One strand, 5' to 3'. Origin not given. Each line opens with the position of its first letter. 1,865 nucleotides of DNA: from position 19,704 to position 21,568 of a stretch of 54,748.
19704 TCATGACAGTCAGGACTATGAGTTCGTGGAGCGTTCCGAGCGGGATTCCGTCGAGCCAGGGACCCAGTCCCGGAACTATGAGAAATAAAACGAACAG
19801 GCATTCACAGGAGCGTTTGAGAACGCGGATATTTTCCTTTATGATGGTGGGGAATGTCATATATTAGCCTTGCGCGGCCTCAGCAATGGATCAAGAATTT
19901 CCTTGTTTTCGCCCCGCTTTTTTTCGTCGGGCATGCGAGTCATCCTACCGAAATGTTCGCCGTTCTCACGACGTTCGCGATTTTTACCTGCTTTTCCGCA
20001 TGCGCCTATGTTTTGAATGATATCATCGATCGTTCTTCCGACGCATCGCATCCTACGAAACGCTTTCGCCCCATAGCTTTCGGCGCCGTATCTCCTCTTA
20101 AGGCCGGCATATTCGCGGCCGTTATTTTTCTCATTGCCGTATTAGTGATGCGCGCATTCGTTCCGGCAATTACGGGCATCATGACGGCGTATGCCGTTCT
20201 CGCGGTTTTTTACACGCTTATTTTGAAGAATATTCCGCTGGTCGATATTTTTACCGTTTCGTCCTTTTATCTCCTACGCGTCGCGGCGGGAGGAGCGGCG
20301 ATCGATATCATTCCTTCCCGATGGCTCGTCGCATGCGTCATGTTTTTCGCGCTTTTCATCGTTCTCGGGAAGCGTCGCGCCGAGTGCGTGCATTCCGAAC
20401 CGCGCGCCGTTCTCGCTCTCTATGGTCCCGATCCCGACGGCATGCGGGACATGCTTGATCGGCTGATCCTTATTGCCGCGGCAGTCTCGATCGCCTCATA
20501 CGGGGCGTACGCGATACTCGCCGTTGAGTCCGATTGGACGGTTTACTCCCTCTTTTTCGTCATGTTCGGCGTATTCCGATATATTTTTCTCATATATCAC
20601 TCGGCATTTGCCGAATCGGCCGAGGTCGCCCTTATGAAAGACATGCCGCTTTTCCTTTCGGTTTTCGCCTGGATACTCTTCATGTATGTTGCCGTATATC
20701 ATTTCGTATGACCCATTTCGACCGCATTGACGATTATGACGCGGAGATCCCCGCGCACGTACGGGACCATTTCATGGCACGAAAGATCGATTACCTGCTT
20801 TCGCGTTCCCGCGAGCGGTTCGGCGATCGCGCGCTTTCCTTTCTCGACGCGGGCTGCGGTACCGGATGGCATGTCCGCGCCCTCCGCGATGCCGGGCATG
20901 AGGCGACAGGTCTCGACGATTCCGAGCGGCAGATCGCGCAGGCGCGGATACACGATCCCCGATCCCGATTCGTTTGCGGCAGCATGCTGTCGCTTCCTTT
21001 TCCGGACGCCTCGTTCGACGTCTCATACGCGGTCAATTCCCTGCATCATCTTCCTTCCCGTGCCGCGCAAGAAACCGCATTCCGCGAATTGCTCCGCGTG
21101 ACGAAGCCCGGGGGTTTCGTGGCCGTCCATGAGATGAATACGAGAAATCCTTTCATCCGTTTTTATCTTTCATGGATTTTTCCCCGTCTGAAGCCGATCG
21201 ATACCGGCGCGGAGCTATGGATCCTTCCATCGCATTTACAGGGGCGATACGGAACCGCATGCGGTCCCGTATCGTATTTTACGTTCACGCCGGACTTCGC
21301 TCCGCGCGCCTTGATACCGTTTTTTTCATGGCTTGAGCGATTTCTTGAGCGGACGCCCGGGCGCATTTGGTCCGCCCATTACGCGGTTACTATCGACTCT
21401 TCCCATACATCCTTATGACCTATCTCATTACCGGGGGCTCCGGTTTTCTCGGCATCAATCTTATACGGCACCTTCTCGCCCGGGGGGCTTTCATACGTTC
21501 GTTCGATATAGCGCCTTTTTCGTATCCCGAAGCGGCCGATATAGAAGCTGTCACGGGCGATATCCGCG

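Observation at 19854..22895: Non-canonical polyprenyl-phospho-pentofuranose donor module: DPPR-synthase homologue coupled to methyltransferase, SDR epimerase and HAD phosphatase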

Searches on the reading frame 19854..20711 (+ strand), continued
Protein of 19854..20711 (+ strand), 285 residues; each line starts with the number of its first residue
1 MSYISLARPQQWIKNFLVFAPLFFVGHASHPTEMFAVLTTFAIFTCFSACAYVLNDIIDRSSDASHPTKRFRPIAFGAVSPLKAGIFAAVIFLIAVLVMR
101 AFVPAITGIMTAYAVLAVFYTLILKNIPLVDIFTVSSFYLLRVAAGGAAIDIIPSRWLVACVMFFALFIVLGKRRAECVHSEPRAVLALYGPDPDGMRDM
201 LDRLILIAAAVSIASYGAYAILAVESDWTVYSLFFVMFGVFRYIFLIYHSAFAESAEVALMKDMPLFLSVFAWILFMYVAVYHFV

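Call 39: search_dna_similar(query=window:19854-20711:+, collection=plasmids, mode=protein, max_evalue=1e-15, max_rows=25)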
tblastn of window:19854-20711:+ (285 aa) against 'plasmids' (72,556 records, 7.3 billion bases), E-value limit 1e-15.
Records with a match: 68; places in all: 68; records where one place covers at least 80% of the query: 15.
Best place of each record, by identity: <60% 68.
By first word of the organism name: Rhizobium 21; Salipiger 3; Cereibacter 3; Mesorhizobium 3; Sphingomonadaceae 3; Natronococcus 2; Lactococcus 2; Streptomyces 2; Rhodovulum 2; Ruegeria 2; and 22 more.
By predicted mobility (MOB-suite, as given by PLSDB): non-mobilizable 52; mobilizable 8; conjugative 8.
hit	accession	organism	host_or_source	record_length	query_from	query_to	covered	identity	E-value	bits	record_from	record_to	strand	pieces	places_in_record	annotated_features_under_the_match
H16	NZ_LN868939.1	Nocardia farcinica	not known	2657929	4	282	98%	33.6%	2e-25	113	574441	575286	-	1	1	none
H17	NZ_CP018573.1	Marivivens sp. JLT3646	cell culture,shallow-sea hydrothermal ...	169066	5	273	94%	34.1%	5e-30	126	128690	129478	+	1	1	decaprenyl-phosphate phosphoribosyltransferase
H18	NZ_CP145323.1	Rhodococcus ruber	-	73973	8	284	97%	32.5%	2e-26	115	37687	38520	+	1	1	decaprenyl-phosphate phosphoribosyltransferase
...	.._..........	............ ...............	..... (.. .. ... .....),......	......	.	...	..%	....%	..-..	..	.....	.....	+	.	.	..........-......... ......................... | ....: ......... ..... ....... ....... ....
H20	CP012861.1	Persicobacter sp. JZB09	cell culture,soil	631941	4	282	98%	32.1%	6e-20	97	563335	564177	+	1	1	record has no annotation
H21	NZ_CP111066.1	Chondrinema litorale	Seaweed,red alga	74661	1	283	99%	31.5%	8e-31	128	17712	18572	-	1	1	decaprenyl-phosphate phosphoribosyltransferase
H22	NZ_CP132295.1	Natronococcus sp. AD-5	cell culture,sediment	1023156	8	283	97%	31.8%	2e-29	124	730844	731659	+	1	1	record has no annotation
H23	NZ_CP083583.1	Kovacikia minuta CCNUW1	cell culture,fresh water lake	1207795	2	275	96%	32.0%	1e-30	127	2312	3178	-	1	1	record has no annotation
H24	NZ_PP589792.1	Lactococcus sp.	Bacterial culture,Dairy environment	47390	8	282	96%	31.3%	5e-24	108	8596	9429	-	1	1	decaprenyl-phosphate phosphoribosyltransferase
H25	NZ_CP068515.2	Lactococcus cremoris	Whole organism,Dairy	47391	8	282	96%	31.3%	5e-24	108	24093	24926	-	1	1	decaprenyl-phosphate phosphoribosyltransferase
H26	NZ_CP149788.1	Haloterrigena sp. KLK7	cell culture,salt lake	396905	8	282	96%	31.2%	2e-27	118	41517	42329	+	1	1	decaprenyl-phosphate phosphoribosyltransferase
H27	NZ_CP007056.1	Halostagnicola larsenii XH-48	-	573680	8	269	92%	32.0%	7e-27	117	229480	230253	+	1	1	decaprenyl-phosphate phosphoribosyltransferase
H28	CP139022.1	Flammeovirgaceae bacterium SG7u.111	Seagrass,tissue sample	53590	4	283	98%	29.3%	6e-29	122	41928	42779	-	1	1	decaprenyl-phosphate phosphoribosyltransferase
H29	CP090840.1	Streptomyces viridifaciens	Whole organism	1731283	7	273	94%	30.1%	7e-20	97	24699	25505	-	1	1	decaprenyl-phosphate phosphoribosyltransferase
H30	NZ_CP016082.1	Streptomyces sp. SAT1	Adenophora trachelioides Maxim.,single ...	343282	4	190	66%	41.6%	1e-20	99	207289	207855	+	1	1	UbiA prenyltransferase family protein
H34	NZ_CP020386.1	Rhodovulum sp. MB263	cell culture,mud flat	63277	3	191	66%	37.0%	2e-28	121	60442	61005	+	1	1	UbiA family prenyltransferase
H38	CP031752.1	Cereibacter sphaeroides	cell culture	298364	3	185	64%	36.1%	2e-23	107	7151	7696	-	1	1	UbiA family prenyltransferase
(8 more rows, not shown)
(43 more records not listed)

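Call 42: get_annotated_region(hit=H34, flank=7000)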
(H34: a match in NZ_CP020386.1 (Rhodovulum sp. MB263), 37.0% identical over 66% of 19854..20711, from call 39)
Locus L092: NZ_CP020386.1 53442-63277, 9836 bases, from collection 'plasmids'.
description: Rhodovulum sp. MB263 plasmid pRSMBB, complete sequence
organism: Rhodovulum sp. MB263 (NCBI taxid 308754)
taxonomy: Bacteria; Pseudomonadota; Alphaproteobacteria; Rhodobacterales; Paracoccaceae; Rhodovulum; Rhodovulum sp. MB263
host: -; source: cell culture,mud flat; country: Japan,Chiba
typing (MOB-suite, as given by PLSDB): non-mobilizable; replicon rep_cluster_252
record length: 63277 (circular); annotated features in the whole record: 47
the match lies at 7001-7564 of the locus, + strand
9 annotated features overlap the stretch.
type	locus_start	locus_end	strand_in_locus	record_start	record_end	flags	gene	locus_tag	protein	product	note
CDS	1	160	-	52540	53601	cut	-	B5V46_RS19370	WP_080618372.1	acyltransferase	-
CDS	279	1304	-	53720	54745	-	-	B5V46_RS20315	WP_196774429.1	acyltransferase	-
CDS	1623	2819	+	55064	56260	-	epsE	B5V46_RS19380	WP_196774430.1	exopolysaccharide biosynthesis GT4 family glycosyltransferase EpsE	-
CDS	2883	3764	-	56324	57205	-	rfbA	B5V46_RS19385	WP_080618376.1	glucose-1-phosphate thymidylyltransferase RfbA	GO:0019305 - dTDP-rhamnose biosynthetic process [Evidence IEA]; GO:0009243 - O antigen biosynthetic process [Evidence ...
CDS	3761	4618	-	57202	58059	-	rfbD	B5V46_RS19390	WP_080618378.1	dTDP-4-dehydrorhamnose reductase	GO:0019305 - dTDP-rhamnose biosynthetic process [Evidence IEA]; GO:0009243 - O antigen biosynthetic process [Evidence ...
CDS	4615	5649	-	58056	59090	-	rfbB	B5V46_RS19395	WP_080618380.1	dTDP-glucose 4,6-dehydratase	GO:0019305 - dTDP-rhamnose biosynthetic process [Evidence IEA]; GO:0009243 - O antigen biosynthetic process [Evidence ...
CDS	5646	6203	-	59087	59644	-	rfbC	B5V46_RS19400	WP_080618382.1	dTDP-4-dehydrorhamnose 3,5-epimerase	GO:0019305 - dTDP-rhamnose biosynthetic process [Evidence IEA]; GO:0009243 - O antigen biosynthetic process [Evidence ...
CDS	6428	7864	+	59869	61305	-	-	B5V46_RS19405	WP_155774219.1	UbiA family prenyltransferase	-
CDS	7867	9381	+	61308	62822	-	-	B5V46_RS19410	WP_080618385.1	glycosyltransferase family 39 protein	-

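Call 43: get_annotated_region(hit=H38, flank=7000)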
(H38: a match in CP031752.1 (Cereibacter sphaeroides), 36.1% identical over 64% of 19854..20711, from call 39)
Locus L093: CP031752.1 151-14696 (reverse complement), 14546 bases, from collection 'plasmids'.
description: Cereibacter sphaeroides strain EBL0706 plasmid p.A, complete sequence
organism: Cereibacter sphaeroides (NCBI taxid 1063)
taxonomy: Bacteria; Pseudomonadota; Alphaproteobacteria; Rhodobacterales; Paracoccaceae; Cereibacter; Cereibacter sphaeroides
host: -; source: cell culture; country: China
typing (MOB-suite, as given by PLSDB): non-mobilizable; replicon rep_cluster_252
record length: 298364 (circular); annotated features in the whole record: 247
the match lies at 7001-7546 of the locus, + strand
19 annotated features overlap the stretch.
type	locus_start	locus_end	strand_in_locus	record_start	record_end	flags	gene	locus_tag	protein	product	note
CDS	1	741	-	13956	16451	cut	napA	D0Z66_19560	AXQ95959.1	periplasmic nitrate reductase subunit alpha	-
CDS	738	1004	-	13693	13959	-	-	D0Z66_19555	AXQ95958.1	F420 reductase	-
CDS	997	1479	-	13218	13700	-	napF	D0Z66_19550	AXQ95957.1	ferredoxin-type protein NapF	-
CDS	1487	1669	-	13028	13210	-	napE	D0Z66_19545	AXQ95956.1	periplasmic nitrate reductase, NapE protein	-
CDS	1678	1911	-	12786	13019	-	-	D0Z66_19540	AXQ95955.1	nitrate reductase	-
CDS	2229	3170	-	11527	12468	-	-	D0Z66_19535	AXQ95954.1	nitrate reductase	-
CDS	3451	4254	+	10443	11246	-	-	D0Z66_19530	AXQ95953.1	glycosyl transferase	-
CDS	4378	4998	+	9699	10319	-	-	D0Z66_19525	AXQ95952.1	class I SAM-dependent methyltransferase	-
CDS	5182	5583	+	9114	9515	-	-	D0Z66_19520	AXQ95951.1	hypothetical protein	-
CDS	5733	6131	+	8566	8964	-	-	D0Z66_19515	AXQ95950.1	hypothetical protein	-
CDS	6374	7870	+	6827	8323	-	-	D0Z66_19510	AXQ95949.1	UbiA family prenyltransferase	-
CDS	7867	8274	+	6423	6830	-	-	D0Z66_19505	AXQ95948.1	GtrA family protein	-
CDS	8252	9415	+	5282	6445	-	-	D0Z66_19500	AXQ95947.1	hypothetical protein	-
CDS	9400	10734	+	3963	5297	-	-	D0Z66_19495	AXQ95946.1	FAD-binding oxidoreductase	-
CDS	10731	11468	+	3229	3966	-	-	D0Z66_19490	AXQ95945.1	SDR family oxidoreductase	-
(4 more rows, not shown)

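Call 49: search_dna_similar(query=window:19854-20711:+, collection=phages, mode=protein, max_evalue=1e-8, max_rows=20)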
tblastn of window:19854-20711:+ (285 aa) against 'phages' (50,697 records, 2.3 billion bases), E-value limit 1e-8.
Records with a match: 1; places in all: 1; records where one place covers at least 80% of the query: 1.
Best place of each record, by identity: <60% 1.
By first word of the organism name: Bacteriophage 1.
By host as written in the record: - 1.
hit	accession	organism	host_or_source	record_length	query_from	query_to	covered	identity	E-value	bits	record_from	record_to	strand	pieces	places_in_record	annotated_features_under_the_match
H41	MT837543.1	Bacteriophage sp.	human fecal samples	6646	2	275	96%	29.7%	1e-25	112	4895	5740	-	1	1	record has no annotation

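Call 69: find_encoding_contigs(protein=P0018, flank=8000, max_places=1)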
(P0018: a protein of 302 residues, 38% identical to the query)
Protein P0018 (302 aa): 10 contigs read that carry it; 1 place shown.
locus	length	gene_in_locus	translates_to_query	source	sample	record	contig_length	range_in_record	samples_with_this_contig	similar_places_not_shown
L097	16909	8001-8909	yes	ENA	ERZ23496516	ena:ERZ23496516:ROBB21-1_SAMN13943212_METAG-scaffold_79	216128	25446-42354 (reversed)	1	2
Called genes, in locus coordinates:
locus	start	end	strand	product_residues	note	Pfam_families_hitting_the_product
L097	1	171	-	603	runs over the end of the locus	PF04760:IF2_N, PF00009:GTP_EFTU, PF01926:MMR_HSR1, PF22042:EF-G_D2, PF03144:GTP_EFTU_D2 (faint), PF11987:IF-2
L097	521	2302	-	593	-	PF08529:NusA_N, PF13184:KH_NusA_1st, PF26594:KH_NusA_2nd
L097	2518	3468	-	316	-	PF00291:PALP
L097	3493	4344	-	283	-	PF00899:ThiF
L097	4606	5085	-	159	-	PF02082:Rrf2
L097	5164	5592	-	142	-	PF03061:4HBT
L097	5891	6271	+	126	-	-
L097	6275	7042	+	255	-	PF00731:AIRC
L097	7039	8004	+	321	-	PF03706:LPG_synthase_TM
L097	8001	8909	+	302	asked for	PF01040:UbiA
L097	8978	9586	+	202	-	PF04255:DUF433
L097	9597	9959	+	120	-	PF05942:PaREP1 (weak)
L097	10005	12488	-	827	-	PF02861:Clp_N, PF23569:NBD_SMAX1 (weak), PF00004:AAA, PF13191:AAA_16 (weak), PF17871:AAA_lid_9, PF07724:AAA_2, PF07728:AAA_5, PF10431:ClpB_D2-small, +7 more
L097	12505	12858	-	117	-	PF00376:MerR, PF13411:MerR_1, PF13591:MerR_2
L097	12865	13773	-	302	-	PF00226:DnaJ, PF01556:DnaJ_C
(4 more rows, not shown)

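Call 70: find_encoding_contigs(protein=P0013, flank=8000, max_places=1)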
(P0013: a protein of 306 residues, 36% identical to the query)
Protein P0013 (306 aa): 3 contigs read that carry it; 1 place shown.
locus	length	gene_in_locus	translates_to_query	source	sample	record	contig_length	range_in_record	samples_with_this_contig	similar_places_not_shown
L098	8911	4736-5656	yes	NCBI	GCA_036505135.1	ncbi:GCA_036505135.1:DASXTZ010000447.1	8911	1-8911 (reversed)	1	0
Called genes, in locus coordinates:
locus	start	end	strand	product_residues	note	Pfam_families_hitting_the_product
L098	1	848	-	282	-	PF00899:ThiF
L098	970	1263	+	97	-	PF01909:NTP_transf_2, PF18765:Polbeta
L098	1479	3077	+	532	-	PF01642:MM_CoA_mutase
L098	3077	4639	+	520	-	-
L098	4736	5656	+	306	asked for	PF01040:UbiA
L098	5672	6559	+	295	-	PF00892:EamA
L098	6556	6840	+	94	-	PF00708:Acylphosphatase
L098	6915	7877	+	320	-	-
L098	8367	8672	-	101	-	-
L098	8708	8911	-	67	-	?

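Call 89: find_related_loci(query=A4, collection=metagenome_contigs, flank=7000)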
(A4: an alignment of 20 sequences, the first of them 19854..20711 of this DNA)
Query A4 (285 aa) in metagenome_contigs; peptide patterns used: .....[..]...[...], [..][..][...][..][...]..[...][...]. (x = any residue, [..] = any of these).
600 stretches matched a pattern (row limit reached: there are more); 569 encode a relative of the query (tblastn E <= 1e-3); the best 80 are kept; 80 distinct loci.
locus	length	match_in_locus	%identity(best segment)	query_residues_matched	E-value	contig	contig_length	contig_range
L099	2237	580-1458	36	1-283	2e-55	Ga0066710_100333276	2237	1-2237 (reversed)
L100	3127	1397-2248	36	5-283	3e-54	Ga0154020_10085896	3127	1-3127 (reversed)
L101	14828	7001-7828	37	1-273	3e-50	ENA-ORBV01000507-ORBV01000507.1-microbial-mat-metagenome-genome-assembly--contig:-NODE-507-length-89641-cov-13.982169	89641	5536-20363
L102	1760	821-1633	35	8-274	2e-51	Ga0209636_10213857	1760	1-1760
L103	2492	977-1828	34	4-282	7e-50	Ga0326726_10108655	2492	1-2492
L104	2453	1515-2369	33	3-282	4e-50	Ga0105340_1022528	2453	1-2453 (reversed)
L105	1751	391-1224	37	2-275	2e-50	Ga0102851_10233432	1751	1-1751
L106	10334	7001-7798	39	8-270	3e-48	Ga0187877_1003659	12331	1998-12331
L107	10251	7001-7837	34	3-282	1e-47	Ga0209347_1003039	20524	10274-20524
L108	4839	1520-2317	39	8-270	7e-46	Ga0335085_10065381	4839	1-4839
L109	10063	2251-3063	35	8-274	4e-46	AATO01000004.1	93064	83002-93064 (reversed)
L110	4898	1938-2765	36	4-275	8e-46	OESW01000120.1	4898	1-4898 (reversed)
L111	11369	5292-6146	35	4-282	1e-45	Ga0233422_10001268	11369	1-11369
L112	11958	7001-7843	31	2-274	9e-46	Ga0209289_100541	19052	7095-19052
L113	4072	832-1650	36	6-274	8e-46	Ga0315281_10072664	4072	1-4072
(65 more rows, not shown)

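Call 91: search_protein_families(library=pfam, proteins=[L005:8001-9305:+, L008:2084-3385:+, L006:2579-3853:+, L002:9543-10013:+, L092:6428-7864:+, L093:6374-7870:+, L005:10350-11849:+], max_evalue=0.01)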
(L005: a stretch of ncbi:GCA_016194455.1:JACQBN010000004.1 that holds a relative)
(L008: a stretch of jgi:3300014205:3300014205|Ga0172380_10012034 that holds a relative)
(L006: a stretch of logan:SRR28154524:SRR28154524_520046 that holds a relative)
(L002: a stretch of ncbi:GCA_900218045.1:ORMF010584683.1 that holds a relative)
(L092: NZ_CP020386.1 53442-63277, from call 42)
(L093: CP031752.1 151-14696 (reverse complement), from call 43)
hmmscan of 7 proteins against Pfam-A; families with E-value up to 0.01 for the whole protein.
L005:8001-9305:+ (434 aa): 2 families
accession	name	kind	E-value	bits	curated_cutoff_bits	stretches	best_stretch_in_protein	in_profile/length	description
PF01040.23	UbiA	-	5.7e-19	68.8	34.2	1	177-404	9-241/250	UbiA prenyltransferase family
PF12197.13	lci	-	0.0018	18.5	20.3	1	378-396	11-29/44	LCI fold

L008:2084-3385:+ (433 aa): 2 families
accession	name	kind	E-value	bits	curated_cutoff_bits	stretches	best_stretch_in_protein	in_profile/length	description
PF01040.23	UbiA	-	3.3e-19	69.6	34.2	1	189-398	18-233/250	UbiA prenyltransferase family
PF09419.16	PGP_phosphatase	-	5.3e-07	29.8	20.4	1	10-120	37-159/168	Mitochondrial PGP phosphatase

L006:2579-3853:+ (424 aa): 3 families
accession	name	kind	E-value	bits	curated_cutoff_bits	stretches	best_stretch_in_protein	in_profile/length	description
PF01040.23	UbiA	-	1.1e-17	64.6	34.2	1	169-387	9-233/250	UbiA prenyltransferase family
PF09419.16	PGP_phosphatase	-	0.0029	17.6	20.4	0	20-115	43-156/168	Mitochondrial PGP phosphatase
PF08282.18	Hydrolase_3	-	0.0042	17.3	20.9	1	21-75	1-55/255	haloacid dehalogenase-like hydrolase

L002:9543-10013:+ (156 aa): 0 families

L092:6428-7864:+ (478 aa): 3 families
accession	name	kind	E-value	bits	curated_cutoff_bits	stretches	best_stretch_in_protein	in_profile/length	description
PF01040.23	UbiA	-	2.5e-21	76.5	34.2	1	212-439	6-229/250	UbiA prenyltransferase family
PF12710.13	HAD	-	5.6e-14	53.4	27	1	12-152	2-187/189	haloacid dehalogenase-like hydrolase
PF00702.32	Hydrolase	-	1.9e-08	35.3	26.4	1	10-151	3-185/191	haloacid dehalogenase-like hydrolase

L093:6374-7870:+ (498 aa): 3 families
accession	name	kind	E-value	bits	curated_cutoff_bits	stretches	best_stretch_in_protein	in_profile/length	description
PF01040.23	UbiA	-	8.2e-24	84.7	34.2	1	234-462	13-234/250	UbiA prenyltransferase family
PF12710.13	HAD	-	1.2e-11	45.9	27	1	30-169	2-186/189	haloacid dehalogenase-like hydrolase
PF00702.32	Hydrolase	-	1.8e-05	25.7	26.4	1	28-168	3-184/191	haloacid dehalogenase-like hydrolase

L005:10350-11849:+ (499 aa): 0 families

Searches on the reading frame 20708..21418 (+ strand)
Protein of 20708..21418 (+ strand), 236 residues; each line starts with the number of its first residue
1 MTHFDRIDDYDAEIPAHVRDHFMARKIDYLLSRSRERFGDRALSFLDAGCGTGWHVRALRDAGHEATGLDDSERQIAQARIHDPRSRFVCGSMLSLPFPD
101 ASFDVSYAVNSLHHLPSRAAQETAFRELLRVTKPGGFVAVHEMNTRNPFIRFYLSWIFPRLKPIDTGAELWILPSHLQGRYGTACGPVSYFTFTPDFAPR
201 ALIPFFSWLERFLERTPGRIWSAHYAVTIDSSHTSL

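Call 4: search_protein_families(library=pfam, proteins=[window:20708-21418:+], max_evalue=0.01)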
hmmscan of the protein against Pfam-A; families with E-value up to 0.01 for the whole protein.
window:20708-21418:+ (236 aa): 6 families
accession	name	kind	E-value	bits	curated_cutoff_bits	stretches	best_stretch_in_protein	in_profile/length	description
PF08241.18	Methyltransf_11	-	2.5e-24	86.1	21.2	1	46-139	1-94/95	Methyltransferase domain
PF13649.12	Methyltransf_25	-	1.5e-21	77.3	27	1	46-136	2-97/97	Methyltransferase domain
PF13489.12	Methyltransf_23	-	5.4e-12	46.2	27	1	23-146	1-122/164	Methyltransferase domain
PF13847.12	Methyltransf_31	-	5.4e-12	46.1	27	1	42-148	4-117/145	Methyltransferase domain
PF08242.18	Methyltransf_12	-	2.7e-11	44.5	30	1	46-137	1-97/98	Methyltransferase domain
PF01209.24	Ubie_methyltran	-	5e-07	29.7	20.1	1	41-145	47-156/233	ubiE/COQ5 methyltransferase family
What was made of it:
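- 20708..21418 (+): Class I SAM-dependent methyltransferase, 236 aa, soluble; substrate unknown. Pfam Methyltransf_11 at 2.5e-24 (call 4).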

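Call 5: search_protein_families(library=ncbifam, proteins=[window:20708-21418:+], max_evalue=0.01)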
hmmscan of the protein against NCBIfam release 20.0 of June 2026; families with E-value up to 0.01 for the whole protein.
window:20708-21418:+ (236 aa): 32 families (the best 25 are shown)
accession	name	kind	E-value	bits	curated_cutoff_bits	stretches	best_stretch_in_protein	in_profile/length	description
NF007610.0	PRK10258.1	equivalog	7.3e-17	61.5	342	1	43-141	44-139/251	malonyl-ACP O-methyltransferase BioC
NF045667.1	MTase_DVU1556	equivalog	4.8e-16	58.8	155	1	45-148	26-127/213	DVU_1556 family methyltransferase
TIGR02072.1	BioC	equivalog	1.1e-13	51.6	184.95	1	30-140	23-132/244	malonyl-ACP O-methyltransferase BioC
NF001241.0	PRK00216.1-2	equivalog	3.8e-12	46.3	327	1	44-156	54-165/231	demethylmenaquinone methyltransferase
TIGR01934.1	MenG_MenH_UbiE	subfamily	9.2e-11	41.5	158.35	1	41-161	39-167/223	ubiquinone/menaquinone biosynthesis methyltransferase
NF045823.1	PthPhpthDimycoMt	equivalog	3.3e-09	36.3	300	1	49-146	78-172/256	phthiotriol/phenolphthiotriol dimycocerosates methyltransferase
NF001244.0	PRK00216.1-5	equivalog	6e-09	35.5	216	1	44-154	51-172/236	bifunctional demethylmenaquinone methyltransferase/2-methoxy-6-polyprenyl-1,4-benzoquinol methylase UbiE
NF004452.0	PRK05785.1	equivalog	6.9e-09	35.5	207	1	39-163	49-171/228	hypothetical protein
NF043040.1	corrin_prot_MT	hypoth_equivalog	1.7e-07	30.9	180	1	38-152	38-160/216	corrinoid protein-associated methyltransferase CpaM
TIGR02752.1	MenG_heptapren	equivalog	1.8e-07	30.9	419.85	1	44-152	48-159/231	demethylmenaquinone methyltransferase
TIGR01983.1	UbiG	equivalog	4.6e-07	29.4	102.95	1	18-145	28-156/228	bifunctional 2-polyprenyl-6-hydroxyphenol methylase/3-demethylubiquinol 3-O-methyltransferase UbiG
NF002463.0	PRK01683.1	equivalog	5.4e-07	29.5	297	1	42-141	32-129/258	trans-aconitate 2-methyltransferase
NF001243.0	PRK00216.1-4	equivalog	6.4e-07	28.9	235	1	44-149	50-158/237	demethylmenaquinone methyltransferase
NF045649.1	2X_seleno_MduS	exception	1.9e-06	27.1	380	1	34-139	33-146/338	methyltransferase domain-containing selenoprotein MduS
NF047649.1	MTase_UXPK_star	exception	2.1e-06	27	460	1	44-143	80-184/283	methyltransferase/UXPK-star double selenoprotein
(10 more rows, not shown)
